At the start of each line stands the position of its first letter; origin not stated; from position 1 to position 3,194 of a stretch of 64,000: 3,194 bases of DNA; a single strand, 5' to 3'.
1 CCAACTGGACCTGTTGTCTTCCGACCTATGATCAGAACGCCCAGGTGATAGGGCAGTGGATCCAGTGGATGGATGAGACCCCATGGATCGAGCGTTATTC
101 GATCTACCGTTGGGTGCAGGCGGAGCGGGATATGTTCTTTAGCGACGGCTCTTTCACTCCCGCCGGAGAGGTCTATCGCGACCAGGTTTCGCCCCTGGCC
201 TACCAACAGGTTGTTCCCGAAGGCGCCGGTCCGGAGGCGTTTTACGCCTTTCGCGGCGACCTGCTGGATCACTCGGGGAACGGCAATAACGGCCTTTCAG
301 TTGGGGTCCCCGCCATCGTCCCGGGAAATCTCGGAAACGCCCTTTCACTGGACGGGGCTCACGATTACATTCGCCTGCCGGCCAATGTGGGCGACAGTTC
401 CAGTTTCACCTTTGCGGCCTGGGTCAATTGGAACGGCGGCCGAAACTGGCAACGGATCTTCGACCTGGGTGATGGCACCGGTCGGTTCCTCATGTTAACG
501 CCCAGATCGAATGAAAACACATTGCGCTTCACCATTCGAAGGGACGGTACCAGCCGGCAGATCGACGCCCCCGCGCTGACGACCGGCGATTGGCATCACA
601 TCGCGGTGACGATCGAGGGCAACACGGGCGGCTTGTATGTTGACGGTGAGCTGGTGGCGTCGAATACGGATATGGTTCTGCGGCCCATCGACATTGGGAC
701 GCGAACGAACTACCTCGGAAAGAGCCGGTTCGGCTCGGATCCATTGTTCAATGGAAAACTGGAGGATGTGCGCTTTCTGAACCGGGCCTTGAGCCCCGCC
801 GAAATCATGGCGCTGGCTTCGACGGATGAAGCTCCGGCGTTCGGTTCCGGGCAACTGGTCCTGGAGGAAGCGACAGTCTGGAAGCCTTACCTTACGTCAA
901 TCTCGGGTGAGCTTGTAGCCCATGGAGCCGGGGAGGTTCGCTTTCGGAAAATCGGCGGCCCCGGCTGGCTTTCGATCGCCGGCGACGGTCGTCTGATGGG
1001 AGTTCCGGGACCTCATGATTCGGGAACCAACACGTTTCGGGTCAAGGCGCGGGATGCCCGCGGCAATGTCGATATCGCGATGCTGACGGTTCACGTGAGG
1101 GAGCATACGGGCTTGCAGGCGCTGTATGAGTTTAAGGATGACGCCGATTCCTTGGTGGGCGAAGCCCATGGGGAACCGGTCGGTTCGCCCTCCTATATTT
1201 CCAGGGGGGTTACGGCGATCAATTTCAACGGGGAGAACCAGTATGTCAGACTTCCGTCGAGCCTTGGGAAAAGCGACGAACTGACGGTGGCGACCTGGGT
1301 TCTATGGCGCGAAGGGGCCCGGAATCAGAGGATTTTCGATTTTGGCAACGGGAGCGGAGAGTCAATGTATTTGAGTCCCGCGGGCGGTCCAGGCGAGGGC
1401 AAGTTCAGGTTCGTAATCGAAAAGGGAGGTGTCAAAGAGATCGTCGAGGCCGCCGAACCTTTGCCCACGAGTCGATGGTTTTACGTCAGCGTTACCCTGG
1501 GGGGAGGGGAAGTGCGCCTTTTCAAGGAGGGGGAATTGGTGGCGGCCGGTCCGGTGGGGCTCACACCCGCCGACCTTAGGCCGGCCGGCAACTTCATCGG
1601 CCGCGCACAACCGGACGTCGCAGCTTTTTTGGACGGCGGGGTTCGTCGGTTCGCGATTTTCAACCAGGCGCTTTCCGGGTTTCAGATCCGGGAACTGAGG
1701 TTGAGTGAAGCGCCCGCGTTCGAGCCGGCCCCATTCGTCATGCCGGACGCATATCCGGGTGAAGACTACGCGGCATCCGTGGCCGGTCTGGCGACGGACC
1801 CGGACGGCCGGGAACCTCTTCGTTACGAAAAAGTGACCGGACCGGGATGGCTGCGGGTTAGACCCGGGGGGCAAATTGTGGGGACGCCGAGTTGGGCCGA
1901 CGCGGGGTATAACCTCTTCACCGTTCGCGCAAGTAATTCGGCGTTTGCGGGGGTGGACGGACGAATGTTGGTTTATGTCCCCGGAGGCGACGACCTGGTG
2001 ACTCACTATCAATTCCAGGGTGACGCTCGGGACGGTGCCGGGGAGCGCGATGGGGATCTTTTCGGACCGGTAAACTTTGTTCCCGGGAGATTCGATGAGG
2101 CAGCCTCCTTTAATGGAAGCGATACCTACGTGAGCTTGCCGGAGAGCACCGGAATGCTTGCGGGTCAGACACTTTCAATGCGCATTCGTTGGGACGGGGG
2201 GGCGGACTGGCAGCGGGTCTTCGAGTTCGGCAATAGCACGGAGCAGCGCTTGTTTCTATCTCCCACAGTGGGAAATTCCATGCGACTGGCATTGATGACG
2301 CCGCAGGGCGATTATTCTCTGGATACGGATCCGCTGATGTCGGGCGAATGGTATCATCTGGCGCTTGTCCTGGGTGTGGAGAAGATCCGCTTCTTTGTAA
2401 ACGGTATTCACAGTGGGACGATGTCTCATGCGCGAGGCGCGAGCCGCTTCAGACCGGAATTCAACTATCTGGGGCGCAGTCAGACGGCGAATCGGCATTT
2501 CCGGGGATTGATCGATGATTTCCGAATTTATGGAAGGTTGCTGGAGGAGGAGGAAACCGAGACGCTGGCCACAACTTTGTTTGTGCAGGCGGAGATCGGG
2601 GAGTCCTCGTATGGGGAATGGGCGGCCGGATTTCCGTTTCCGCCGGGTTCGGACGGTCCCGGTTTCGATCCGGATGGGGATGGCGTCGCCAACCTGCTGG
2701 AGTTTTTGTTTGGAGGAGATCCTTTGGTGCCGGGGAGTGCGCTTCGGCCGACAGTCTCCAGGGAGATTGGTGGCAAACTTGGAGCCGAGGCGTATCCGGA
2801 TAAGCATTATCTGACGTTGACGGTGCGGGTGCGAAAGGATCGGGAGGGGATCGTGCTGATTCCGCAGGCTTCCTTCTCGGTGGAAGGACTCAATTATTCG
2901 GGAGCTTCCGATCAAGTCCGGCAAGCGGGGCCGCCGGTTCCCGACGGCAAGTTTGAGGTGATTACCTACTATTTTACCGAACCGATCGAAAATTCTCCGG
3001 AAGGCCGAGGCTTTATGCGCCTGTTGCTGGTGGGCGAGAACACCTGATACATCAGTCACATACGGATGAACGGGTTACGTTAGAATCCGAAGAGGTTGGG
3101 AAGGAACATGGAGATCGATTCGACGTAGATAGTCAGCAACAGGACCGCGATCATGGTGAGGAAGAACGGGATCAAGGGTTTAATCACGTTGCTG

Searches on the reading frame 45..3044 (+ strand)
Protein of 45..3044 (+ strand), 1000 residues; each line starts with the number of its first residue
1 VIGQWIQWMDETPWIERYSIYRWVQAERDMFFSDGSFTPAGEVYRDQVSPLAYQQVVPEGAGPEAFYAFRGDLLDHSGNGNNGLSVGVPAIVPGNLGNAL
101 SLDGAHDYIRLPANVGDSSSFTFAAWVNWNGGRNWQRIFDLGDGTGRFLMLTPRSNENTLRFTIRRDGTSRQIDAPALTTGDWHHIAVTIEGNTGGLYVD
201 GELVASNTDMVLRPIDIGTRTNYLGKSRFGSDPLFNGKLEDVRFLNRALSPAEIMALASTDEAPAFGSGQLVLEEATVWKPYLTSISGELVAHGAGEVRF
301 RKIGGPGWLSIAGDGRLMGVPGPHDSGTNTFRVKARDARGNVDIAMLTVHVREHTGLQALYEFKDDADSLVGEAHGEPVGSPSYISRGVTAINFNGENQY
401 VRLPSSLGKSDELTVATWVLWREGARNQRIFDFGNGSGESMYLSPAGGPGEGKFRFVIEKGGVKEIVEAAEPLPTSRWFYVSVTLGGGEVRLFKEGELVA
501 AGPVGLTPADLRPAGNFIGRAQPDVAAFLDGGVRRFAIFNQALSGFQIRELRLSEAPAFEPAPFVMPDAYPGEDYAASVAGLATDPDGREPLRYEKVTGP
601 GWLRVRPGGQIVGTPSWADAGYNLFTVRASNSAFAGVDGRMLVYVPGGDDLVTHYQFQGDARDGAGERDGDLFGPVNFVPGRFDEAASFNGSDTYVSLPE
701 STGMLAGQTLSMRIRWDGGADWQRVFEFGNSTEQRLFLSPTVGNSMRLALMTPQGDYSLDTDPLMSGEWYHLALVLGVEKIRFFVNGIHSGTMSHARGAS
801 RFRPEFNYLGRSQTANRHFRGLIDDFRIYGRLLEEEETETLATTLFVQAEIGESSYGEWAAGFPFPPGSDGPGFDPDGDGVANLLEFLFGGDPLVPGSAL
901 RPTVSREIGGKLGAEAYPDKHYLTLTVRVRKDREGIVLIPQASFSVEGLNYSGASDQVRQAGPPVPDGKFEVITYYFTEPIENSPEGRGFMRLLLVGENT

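Call 64: search_protein_families(library=padloc, alignment_id=A4, max_evalue=0.000001)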
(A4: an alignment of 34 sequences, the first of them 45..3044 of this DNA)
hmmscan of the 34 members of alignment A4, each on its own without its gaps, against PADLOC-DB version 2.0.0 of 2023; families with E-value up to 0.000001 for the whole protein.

A. member 1, window:45-3044:+ (1000 aa): 0 families

B. families by the number of members that match (of 34 scanned): 7 families
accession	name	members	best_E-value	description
PDLC01990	CARF_m8--CARF_Beta-galactosidase_LolE_TM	2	1.6e-17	-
PDLC04790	PDC-S01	1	1.1e-52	-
PDLC04789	PDC-S01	1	2.3e-52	-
PDLC04787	PDC-S01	1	4.7e-28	-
PDLC04791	PDC-S01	1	1.3e-22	-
PDLC04786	PDC-S01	1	2.3e-15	-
PDLC02926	HTH_VI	1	2.2e-09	-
